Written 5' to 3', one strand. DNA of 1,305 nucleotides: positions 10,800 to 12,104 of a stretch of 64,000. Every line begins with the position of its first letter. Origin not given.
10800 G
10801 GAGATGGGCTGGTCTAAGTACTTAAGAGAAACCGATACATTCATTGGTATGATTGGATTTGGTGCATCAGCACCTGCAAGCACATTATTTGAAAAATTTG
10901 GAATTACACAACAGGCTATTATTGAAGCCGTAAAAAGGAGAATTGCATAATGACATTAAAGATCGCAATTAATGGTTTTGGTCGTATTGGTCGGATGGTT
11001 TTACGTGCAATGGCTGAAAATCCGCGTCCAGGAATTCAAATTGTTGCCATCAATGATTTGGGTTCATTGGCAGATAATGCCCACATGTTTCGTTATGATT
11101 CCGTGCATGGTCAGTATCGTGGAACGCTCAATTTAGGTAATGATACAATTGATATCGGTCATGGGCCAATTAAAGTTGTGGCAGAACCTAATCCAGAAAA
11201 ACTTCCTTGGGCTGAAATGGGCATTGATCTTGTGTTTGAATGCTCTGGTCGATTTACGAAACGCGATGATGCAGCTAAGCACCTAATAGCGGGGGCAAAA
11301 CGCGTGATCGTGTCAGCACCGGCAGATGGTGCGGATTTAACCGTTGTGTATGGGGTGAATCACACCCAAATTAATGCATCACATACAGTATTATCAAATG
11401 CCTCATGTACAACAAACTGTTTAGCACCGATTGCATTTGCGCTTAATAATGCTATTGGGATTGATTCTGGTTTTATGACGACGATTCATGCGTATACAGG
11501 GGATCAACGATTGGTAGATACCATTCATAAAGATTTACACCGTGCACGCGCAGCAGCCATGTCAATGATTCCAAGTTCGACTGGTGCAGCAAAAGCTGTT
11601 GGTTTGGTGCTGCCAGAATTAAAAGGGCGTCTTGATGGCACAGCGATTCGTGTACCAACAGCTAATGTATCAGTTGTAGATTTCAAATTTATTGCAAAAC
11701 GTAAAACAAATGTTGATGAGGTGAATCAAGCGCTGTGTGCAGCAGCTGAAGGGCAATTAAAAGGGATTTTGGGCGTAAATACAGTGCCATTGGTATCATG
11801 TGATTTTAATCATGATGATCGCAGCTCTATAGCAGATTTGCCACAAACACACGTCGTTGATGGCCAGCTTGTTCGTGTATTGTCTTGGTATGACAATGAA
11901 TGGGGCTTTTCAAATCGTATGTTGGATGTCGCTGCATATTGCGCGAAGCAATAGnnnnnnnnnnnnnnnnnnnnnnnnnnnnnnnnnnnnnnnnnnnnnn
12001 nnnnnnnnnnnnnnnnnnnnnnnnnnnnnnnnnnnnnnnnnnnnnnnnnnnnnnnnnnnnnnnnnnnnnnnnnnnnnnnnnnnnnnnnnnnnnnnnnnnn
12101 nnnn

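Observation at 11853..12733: Diverged 102-nt direct duplication of the gap 3' end brackets a 656-bp insert (recombination or integration scar)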

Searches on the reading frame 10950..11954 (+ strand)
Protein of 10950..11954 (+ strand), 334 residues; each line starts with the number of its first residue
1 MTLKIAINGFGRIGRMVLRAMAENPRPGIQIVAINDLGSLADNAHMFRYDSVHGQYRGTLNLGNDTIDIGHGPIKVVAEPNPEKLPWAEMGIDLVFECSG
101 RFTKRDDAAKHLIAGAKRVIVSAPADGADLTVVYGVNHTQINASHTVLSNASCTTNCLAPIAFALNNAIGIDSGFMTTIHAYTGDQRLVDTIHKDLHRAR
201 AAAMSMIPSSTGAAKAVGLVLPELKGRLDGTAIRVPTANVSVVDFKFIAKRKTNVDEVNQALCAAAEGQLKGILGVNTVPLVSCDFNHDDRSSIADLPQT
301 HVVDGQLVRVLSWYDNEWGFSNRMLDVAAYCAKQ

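Call 9: find_related_loci(query=window:10950-11951:+, collection=genome_contigs, flank=6000)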
Query window:10950-11951:+ (334 aa) in genome_contigs; peptide patterns used: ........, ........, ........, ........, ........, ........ (x = any residue, [..] = any of these).
600 stretches matched a pattern (row limit reached: there are more); 600 encode a relative of the query (tblastn E <= 1e-3); the best 80 are kept; 80 distinct loci.
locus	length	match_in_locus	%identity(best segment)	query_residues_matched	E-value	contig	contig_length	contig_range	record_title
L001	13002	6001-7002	67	1-333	1e-156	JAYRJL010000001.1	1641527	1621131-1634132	MAG: Alphaproteobacteria bacterium isolate SZ_szas3bin.18 NODE_2_length_1641527_cov_3.96751, whole genome shotgun sequen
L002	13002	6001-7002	69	1-333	7e-153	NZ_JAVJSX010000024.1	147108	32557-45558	MAG: Thalassobaculum sp. isolate G1-WW12-27 k141_92123, whole genome shotgun sequence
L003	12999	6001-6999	66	1-333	2e-152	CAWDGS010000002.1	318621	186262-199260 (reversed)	MAG: uncultured Alphaproteobacteria bacterium isolate MFD06298.bin.1.142 genome assembly, contig: contig_20266, whole ge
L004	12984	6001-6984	68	1-328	3e-152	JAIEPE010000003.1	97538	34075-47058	MAG: Alphaproteobacteria bacterium isolate co.spades.DASTOOL.1kb_161 c_000000444464, whole genome shotgun sequence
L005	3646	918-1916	67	1-333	5e-158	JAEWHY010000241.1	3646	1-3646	MAG: Proteobacteria bacterium isolate OH_PBlB_84 k127_1252776, whole genome shotgun sequence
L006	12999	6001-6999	67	1-333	4e-151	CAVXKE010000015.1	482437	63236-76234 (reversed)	MAG: uncultured Alphaproteobacteria bacterium isolate MFD05942.bin.2.56 genome assembly, contig: contig_7220, whole geno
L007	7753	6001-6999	67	1-333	3e-151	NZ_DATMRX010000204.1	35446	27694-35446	MAG: Pseudorhodoplanes sp. isolate SMAG_U12967 k141_98150, whole genome shotgun sequence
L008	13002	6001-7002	66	1-333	2e-150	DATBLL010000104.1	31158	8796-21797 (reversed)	MAG TPA_asm: Alphaproteobacteria bacterium isolate SMAG_U3971 k141_467002, whole genome shotgun sequence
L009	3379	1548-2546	67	1-333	2e-155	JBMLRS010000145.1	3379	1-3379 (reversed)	MAG: Elsteraceae bacterium isolate LE_400138 NODE_51778_length_3379_cov_4.435921, whole genome shotgun sequence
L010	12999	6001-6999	67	1-333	3e-149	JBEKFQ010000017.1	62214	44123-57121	MAG: Beijerinckiaceae bacterium isolate SPRUCE 233 SPRUCE_233_17, whole genome shotgun sequence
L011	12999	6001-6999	66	1-333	3e-149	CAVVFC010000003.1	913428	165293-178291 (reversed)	MAG: uncultured Alphaproteobacteria bacterium isolate MFD01721.bin.2.78 genome assembly, contig: contig_381, whole genom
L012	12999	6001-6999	63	1-333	2e-149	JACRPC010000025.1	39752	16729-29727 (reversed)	MAG: Rhodospirillales bacterium isolate NC_groundwater_1977_Pr3_S-0.2um_65_12 scaffold_258550, whole genome shotgun sequ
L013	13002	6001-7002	66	1-333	1e-148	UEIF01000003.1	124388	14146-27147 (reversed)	Rhizobiales bacterium isolate AFS040727 genome assembly, contig: contig_3, whole genome shotgun sequence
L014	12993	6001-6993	67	3-333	3e-148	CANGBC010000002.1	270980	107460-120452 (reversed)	MAG: Beijerinckiaceae bacterium isolate Jr-28aug17-128 genome assembly, contig: Jr-28aug17-C44, whole genome shotgun seq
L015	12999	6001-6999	64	1-333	8e-148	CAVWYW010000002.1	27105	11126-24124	MAG: uncultured Alphaproteobacteria bacterium isolate MFD09286.bin.2.97 genome assembly, contig: contig_118415, whole ge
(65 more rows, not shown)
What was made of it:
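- Tried and rejected: Species-representative genome scan with Gap (call 9).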

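Call 10: find_encoding_contigs(protein=window:10950-11954:+, flank=8000, max_places=10)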
Protein window:10950-11954:+ (334 aa): no gene with exactly this product is on record in the collection.
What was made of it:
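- Tried and rejected: Exact look-up of the window's Gap (call 10).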

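Call 12: find_homologous_proteins(query=window:10950-11951:+, max_evalue=1e-100)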
Query window:10950-11951:+ (334 aa): 7975 proteins with E <= 1e-100 among 8000 candidates; the best 120 are listed.
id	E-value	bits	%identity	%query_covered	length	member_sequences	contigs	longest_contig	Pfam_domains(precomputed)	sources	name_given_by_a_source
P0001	6.4e-222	753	100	100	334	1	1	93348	PF02800.26,PF00044.31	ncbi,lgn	ncbi:MAG: type I glyceraldehyde-3-phosphate dehydrogenase [Pseudomonadota bacterium]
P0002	3.1e-215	731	98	100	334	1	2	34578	PF02800.26,PF00044.31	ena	-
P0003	8.5e-214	727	97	100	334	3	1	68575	PF02800.26,PF00044.31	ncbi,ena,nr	ncbi:MAG: type I glyceraldehyde-3-phosphate dehydrogenase [Alphaproteobacteria bacterium]|nr:type I 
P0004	1.5e-213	726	96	100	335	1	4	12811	PF02800.26,PF00044.31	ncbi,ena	-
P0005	1.6e-213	726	97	100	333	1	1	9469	PF02800.26,PF00044.31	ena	-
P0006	8.5e-213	723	96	100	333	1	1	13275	PF02800.26,PF00044.31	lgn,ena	-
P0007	1.3e-212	723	96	100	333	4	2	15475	PF02800.26,PF00044.31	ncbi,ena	-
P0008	3.2e-212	721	95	100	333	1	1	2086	PF02800.26,PF00044.31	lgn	-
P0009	1.0e-211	720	96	99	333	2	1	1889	PF02800.26,PF00044.31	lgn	-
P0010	2.0e-211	719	96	100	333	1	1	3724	PF02800.26,PF00044.31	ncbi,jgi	jgi:glyceraldehyde 3-phosphate dehydrogenase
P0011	3.7e-210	715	95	99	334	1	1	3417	PF02800.26,PF00044.31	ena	-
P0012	9.9e-205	697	93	100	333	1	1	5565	PF02800.26,PF00044.31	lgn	-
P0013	1.7e-202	689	92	100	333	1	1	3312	PF02800.26,PF00044.31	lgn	-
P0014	2.3e-201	686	92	99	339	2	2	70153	PF02800.26,PF00044.31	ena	-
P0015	1.1e-200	683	90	99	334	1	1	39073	PF02800.26,PF00044.31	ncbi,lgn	ncbi:MAG: type I glyceraldehyde-3-phosphate dehydrogenase [Pseudomonadota bacterium]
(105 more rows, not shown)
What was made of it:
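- The identical full-length Gap protein is recorded from both NCBI and Logan sources (call 12).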

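Call 15: find_encoding_contigs(protein=P0002, flank=6000, max_places=3)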
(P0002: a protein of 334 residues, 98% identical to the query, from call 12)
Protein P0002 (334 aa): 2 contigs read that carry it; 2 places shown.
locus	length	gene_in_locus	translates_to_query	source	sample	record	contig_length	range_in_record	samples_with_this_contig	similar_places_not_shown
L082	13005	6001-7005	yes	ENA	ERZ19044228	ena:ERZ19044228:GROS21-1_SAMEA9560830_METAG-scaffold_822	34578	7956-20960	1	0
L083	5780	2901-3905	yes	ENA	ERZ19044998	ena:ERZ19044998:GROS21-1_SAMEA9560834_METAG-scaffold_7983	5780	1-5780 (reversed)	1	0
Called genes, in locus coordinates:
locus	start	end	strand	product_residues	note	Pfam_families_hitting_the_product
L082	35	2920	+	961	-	PF02463:SMC_N (faint), PF13191:AAA_16 (faint), PF13304:AAA_21 (faint), PF13481:AAA_25 (faint), PF13555:AAA_29 (faint), PF17760:UvrA_inter, PF17755:UvrA_DNA-bind, PF00005:ABC_tran (weak), +1 more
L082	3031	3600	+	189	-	-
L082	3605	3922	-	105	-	PF06233:Usg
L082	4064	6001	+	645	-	PF00456:Transketolase_N, PF13292:DXP_synthase_N (faint), PF02779:Transket_pyr, PF02780:Transketolase_C, PF22613:Transketolase_C_1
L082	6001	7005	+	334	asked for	PF00044:Gp_dh_N, PF02800:Gp_dh_C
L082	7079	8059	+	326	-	-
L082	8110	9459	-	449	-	PF13742:tRNA_anti_2, PF01336:tRNA_anti-codon, PF02601:Exonuc_VII_L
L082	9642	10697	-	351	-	PF07661:MORN_2 (faint)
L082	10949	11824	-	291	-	PF00551:Formyl_trans_N, PF02911:Formyl_trans_C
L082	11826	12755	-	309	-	PF00535:Glycos_transf_2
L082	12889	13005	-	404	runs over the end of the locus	PF13598:DUF4139 (weak)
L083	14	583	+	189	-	-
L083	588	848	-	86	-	-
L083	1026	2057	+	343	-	-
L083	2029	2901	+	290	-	PF02779:Transket_pyr, PF02780:Transketolase_C, PF22613:Transketolase_C_1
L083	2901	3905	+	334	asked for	PF00044:Gp_dh_N, PF02800:Gp_dh_C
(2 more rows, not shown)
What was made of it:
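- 10950..11954 (+): Intact gap gene (type I GAPDH, 334 aa). It is internally mosaic. Its homologues carry Pfam Gp_dh_N and Gp_dh_C (calls 12, 15).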

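Call 16: find_encoding_contigs(protein=P0003, flank=6000, max_places=3)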
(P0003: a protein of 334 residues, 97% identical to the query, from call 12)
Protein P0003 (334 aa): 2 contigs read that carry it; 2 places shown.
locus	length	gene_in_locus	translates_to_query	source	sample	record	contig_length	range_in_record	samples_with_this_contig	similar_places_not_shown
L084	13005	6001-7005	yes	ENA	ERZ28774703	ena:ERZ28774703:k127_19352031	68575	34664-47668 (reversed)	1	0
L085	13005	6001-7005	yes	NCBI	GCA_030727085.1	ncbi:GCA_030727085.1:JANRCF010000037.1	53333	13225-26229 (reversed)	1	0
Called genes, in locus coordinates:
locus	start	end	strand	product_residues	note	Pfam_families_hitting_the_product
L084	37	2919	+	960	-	PF02463:SMC_N (faint), PF13191:AAA_16 (faint), PF13481:AAA_25 (faint), PF13555:AAA_29 (faint), PF20703:nSTAND1 (faint), PF17760:UvrA_inter, PF17755:UvrA_DNA-bind, PF00005:ABC_tran (weak)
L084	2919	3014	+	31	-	-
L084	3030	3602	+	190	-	-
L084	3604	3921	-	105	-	PF06233:Usg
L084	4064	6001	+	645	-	PF00456:Transketolase_N, PF13292:DXP_synthase_N (faint), PF02779:Transket_pyr, PF02780:Transketolase_C, PF22613:Transketolase_C_1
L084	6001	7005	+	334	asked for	PF00044:Gp_dh_N, PF02800:Gp_dh_C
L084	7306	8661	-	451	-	PF13742:tRNA_anti_2, PF01336:tRNA_anti-codon, PF02601:Exonuc_VII_L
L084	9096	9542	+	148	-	-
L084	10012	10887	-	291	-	PF00551:Formyl_trans_N, PF02911:Formyl_trans_C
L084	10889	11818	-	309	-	PF00535:Glycos_transf_2, PF13641:Glyco_tranf_2_3 (faint)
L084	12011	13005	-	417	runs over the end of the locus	PF13598:DUF4139 (faint)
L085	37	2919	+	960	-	PF02463:SMC_N (faint), PF13191:AAA_16 (faint), PF13481:AAA_25 (faint), PF13555:AAA_29 (faint), PF20703:nSTAND1 (faint), PF17760:UvrA_inter, PF17755:UvrA_DNA-bind, PF00005:ABC_tran (weak)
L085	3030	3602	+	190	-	-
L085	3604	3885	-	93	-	PF06233:Usg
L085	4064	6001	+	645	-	PF00456:Transketolase_N, PF13292:DXP_synthase_N (faint), PF02779:Transket_pyr, PF02780:Transketolase_C, PF22613:Transketolase_C_1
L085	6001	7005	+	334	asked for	PF00044:Gp_dh_N, PF02800:Gp_dh_C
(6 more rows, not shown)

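Call 17: find_encoding_contigs(protein=P0014, flank=6000, max_places=3)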
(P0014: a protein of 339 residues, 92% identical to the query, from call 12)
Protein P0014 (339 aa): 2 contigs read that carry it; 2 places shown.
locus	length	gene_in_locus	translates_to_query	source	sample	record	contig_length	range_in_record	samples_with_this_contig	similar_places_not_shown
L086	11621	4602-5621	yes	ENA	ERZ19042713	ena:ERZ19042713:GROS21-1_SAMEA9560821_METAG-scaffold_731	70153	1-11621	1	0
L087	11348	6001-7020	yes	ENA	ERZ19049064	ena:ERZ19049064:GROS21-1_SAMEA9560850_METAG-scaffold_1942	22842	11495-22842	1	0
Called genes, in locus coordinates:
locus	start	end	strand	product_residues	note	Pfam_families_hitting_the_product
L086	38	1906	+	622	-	-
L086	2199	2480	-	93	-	PF06233:Usg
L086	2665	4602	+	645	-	PF00456:Transketolase_N, PF13292:DXP_synthase_N (faint), PF02779:Transket_pyr, PF02780:Transketolase_C, PF22613:Transketolase_C_1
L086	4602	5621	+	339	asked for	PF00044:Gp_dh_N, PF02800:Gp_dh_C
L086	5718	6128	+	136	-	PF04379:DUF525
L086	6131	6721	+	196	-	PF01227:GTP_cyclohydroI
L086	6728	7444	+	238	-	PF01578:Cytochrom_C_asm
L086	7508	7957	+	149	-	PF03100:CcmE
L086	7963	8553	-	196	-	PF10090:HPTransfase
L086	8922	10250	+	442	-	PF00919:UPF0004, PF04055:Radical_SAM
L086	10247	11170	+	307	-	PF00004:AAA (faint), PF13191:AAA_16 (faint), PF02881:SRP54_N, PF06414:Zeta_toxin (weak), PF13245:AAA_19 (weak), PF13604:AAA_30, PF00448:SRP54, PF13401:AAA_22 (weak), +1 more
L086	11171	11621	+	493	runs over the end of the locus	PF10423:AMNp_N, PF01048:PNP_UDP_1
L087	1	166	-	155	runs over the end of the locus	PF01957:NfeD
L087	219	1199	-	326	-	PF01145:Band_7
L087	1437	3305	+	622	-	-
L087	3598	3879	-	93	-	PF06233:Usg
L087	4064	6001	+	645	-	PF00456:Transketolase_N, PF13292:DXP_synthase_N (faint), PF02779:Transket_pyr, PF02780:Transketolase_C, PF22613:Transketolase_C_1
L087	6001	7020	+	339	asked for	PF00044:Gp_dh_N, PF02800:Gp_dh_C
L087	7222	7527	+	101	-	PF04379:DUF525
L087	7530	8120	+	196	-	PF01227:GTP_cyclohydroI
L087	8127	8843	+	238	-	PF01578:Cytochrom_C_asm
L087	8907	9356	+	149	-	PF03100:CcmE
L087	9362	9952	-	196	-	PF10090:HPTransfase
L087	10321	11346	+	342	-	?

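Call 19: find_encoding_contigs(protein=P0004, flank=6000, max_places=4)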
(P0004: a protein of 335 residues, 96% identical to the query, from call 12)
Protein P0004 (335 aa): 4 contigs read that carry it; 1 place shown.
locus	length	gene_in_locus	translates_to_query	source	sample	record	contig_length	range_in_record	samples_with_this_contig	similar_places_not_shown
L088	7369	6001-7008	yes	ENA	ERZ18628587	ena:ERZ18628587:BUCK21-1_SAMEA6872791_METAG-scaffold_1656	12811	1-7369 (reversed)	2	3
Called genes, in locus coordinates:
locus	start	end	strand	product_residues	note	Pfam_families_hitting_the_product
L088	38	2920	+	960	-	PF02463:SMC_N (faint), PF13191:AAA_16 (faint), PF13481:AAA_25 (faint), PF13555:AAA_29 (faint), PF20703:nSTAND1 (faint), PF17760:UvrA_inter, PF17755:UvrA_DNA-bind, PF00005:ABC_tran (weak)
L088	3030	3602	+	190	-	-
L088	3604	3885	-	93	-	PF06233:Usg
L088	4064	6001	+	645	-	PF00456:Transketolase_N, PF13292:DXP_synthase_N (weak), PF00676:E1_dh (faint), PF02779:Transket_pyr, PF02780:Transketolase_C, PF22613:Transketolase_C_1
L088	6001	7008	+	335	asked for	PF00044:Gp_dh_N, PF02800:Gp_dh_C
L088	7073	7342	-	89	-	-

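Call 20: find_encoding_contigs(protein=P0007, flank=6000, max_places=3)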
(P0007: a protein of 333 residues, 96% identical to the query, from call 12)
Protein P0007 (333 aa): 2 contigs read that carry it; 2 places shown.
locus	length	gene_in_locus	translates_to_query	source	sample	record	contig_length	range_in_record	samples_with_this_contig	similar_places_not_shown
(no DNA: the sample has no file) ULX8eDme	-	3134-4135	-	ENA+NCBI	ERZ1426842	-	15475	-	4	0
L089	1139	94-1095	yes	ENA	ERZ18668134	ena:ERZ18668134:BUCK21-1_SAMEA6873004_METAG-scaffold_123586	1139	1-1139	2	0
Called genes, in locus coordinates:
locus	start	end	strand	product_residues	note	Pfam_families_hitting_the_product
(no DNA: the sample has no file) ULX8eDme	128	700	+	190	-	-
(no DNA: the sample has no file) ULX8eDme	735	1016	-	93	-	PF06233:Usg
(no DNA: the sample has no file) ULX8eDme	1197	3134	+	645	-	PF00456:Transketolase_N, PF13292:DXP_synthase_N (faint), PF00676:E1_dh (faint), PF02779:Transket_pyr, PF02780:Transketolase_C, PF22613:Transketolase_C_1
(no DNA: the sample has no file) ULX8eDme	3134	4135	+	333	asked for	PF00044:Gp_dh_N, PF02800:Gp_dh_C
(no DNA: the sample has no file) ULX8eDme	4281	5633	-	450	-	PF13742:tRNA_anti_2, PF01336:tRNA_anti-codon, PF02601:Exonuc_VII_L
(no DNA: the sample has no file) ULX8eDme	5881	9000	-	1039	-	PF14850:Pro_dh-DNA_bdg, PF01619:Pro_dh, PF00171:Aldedh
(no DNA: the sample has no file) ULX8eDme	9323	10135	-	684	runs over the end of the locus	-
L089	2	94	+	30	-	?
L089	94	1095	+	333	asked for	PF00044:Gp_dh_N, PF02800:Gp_dh_C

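Call 21: find_encoding_contigs(protein=P0006, flank=6000, max_places=3)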
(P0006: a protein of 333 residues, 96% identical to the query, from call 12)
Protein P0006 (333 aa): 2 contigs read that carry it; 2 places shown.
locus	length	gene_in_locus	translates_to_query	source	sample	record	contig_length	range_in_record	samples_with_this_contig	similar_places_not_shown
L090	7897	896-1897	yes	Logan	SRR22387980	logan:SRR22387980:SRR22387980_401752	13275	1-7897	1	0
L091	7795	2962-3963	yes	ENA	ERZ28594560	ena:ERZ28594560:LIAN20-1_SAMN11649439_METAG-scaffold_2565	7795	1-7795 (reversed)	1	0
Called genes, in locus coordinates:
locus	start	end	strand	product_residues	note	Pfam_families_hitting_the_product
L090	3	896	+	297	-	?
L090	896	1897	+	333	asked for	PF00044:Gp_dh_N, PF02800:Gp_dh_C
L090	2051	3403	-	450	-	PF13742:tRNA_anti_2, PF01336:tRNA_anti-codon, PF02601:Exonuc_VII_L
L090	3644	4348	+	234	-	PF01411:tRNA-synt_2c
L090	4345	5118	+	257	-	-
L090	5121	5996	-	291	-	PF00551:Formyl_trans_N, PF02911:Formyl_trans_C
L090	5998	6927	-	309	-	PF00535:Glycos_transf_2, PF10111:Glyco_tranf_2_2 (weak), PF13641:Glyco_tranf_2_3 (weak)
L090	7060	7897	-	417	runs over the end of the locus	PF13598:DUF4139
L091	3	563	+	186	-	?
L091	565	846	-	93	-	PF06233:Usg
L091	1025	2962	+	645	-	PF00456:Transketolase_N, PF13292:DXP_synthase_N (faint), PF00676:E1_dh (faint), PF02779:Transket_pyr, PF02780:Transketolase_C, PF22613:Transketolase_C_1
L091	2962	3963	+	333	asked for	PF00044:Gp_dh_N, PF02800:Gp_dh_C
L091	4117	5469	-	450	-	PF13742:tRNA_anti_2, PF01336:tRNA_anti-codon, PF02601:Exonuc_VII_L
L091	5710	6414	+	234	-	PF01411:tRNA-synt_2c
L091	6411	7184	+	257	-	-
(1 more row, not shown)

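Call 35: search_protein_families(library=pfam, proteins=[L082:7079-8059:+, L082:9642-10697:-, L084:9096-9542:+, L088:7073-7342:-], max_evalue=1)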
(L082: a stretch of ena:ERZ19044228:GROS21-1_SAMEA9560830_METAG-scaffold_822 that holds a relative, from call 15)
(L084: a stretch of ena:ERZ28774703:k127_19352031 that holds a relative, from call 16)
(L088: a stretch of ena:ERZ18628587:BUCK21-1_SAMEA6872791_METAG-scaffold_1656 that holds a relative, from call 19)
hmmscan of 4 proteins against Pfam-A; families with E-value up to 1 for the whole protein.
L082:7079-8059:+ (326 aa): 0 families

L082:9642-10697:- (351 aa): 1 family
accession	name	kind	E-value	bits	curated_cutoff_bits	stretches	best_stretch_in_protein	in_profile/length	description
PF07661.19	MORN_2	-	3.4e-07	30.2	29.6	1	18-34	3-19/22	MORN repeat variant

L084:9096-9542:+ (148 aa): 0 families

L088:7073-7342:- (89 aa): 0 families

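Call 38: find_encoding_contigs(protein=P0005, flank=6000, max_places=3)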
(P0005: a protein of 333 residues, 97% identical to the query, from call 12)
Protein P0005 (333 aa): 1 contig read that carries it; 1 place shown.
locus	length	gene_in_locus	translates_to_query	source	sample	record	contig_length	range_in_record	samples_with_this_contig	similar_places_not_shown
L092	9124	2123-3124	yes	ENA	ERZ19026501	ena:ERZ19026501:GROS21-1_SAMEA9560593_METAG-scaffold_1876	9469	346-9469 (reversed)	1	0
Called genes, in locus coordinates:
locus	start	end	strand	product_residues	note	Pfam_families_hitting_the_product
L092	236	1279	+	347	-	-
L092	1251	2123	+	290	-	PF02779:Transket_pyr, PF02780:Transketolase_C, PF22613:Transketolase_C_1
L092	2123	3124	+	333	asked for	PF00044:Gp_dh_N, PF02800:Gp_dh_C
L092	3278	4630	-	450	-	PF13742:tRNA_anti_2, PF01336:tRNA_anti-codon, PF02601:Exonuc_VII_L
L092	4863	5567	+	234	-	PF01411:tRNA-synt_2c, PF07973:tRNA_SAD (faint)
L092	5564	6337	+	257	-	-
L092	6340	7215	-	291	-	PF00551:Formyl_trans_N, PF02911:Formyl_trans_C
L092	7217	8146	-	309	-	PF00535:Glycos_transf_2, PF10111:Glyco_tranf_2_2 (weak), PF13641:Glyco_tranf_2_3 (weak)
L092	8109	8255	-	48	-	-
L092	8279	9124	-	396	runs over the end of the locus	?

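Call 39: find_encoding_contigs(protein=P0010, flank=6000, max_places=3)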
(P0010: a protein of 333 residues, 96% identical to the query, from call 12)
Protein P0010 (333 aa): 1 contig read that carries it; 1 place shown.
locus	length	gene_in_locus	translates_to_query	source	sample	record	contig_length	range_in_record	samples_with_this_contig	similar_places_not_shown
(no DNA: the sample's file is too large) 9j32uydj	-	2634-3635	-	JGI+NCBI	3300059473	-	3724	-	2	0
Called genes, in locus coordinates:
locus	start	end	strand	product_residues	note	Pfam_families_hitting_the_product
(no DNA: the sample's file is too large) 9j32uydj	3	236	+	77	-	?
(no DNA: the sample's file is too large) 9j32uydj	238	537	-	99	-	PF06233:Usg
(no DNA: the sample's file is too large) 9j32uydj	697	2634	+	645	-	PF00456:Transketolase_N, PF13292:DXP_synthase_N (faint), PF02779:Transket_pyr, PF02780:Transketolase_C, PF22613:Transketolase_C_1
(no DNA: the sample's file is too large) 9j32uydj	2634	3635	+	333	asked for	PF00044:Gp_dh_N, PF02800:Gp_dh_C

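Call 40: find_encoding_contigs(protein=P0011, flank=6000, max_places=3)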
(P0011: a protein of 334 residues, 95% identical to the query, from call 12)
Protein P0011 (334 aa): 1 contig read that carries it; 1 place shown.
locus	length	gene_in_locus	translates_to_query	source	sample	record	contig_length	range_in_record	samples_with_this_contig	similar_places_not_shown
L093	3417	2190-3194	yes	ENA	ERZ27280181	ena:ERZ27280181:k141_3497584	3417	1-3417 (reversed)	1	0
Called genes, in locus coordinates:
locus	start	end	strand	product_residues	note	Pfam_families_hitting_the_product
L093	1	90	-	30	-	?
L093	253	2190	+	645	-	PF00456:Transketolase_N, PF13292:DXP_synthase_N (faint), PF02779:Transket_pyr, PF02780:Transketolase_C, PF22613:Transketolase_C_1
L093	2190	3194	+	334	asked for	PF00044:Gp_dh_N, PF02800:Gp_dh_C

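Call 55: find_encoding_contigs(protein=P0015, flank=6000, max_places=2)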
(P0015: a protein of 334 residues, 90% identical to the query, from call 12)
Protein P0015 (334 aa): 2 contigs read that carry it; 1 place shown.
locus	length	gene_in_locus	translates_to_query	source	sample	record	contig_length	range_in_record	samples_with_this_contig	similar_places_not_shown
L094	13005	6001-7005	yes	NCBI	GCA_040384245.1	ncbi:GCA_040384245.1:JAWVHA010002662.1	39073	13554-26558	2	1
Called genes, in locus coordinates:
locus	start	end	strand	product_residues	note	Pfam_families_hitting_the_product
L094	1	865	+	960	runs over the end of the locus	PF02463:SMC_N (faint), PF13191:AAA_16 (faint), PF13304:AAA_21 (faint), PF13481:AAA_25 (faint), PF13555:AAA_29 (faint), PF17760:UvrA_inter, PF17755:UvrA_DNA-bind, PF00005:ABC_tran (weak), +1 more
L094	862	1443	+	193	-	-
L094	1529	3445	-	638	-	-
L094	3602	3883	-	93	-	PF06233:Usg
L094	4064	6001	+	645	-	PF00456:Transketolase_N, PF13292:DXP_synthase_N (faint), PF02779:Transket_pyr, PF02780:Transketolase_C, PF22613:Transketolase_C_1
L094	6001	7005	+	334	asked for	PF00044:Gp_dh_N, PF02800:Gp_dh_C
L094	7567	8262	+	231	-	PF03099:BPL_LplA_LipB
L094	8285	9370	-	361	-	PF00365:PFK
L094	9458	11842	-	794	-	PF25021:TEN_NHL (faint), PF12951:PATR (faint), PF01436:NHL (weak)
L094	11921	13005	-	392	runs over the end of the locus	PF01702:TGT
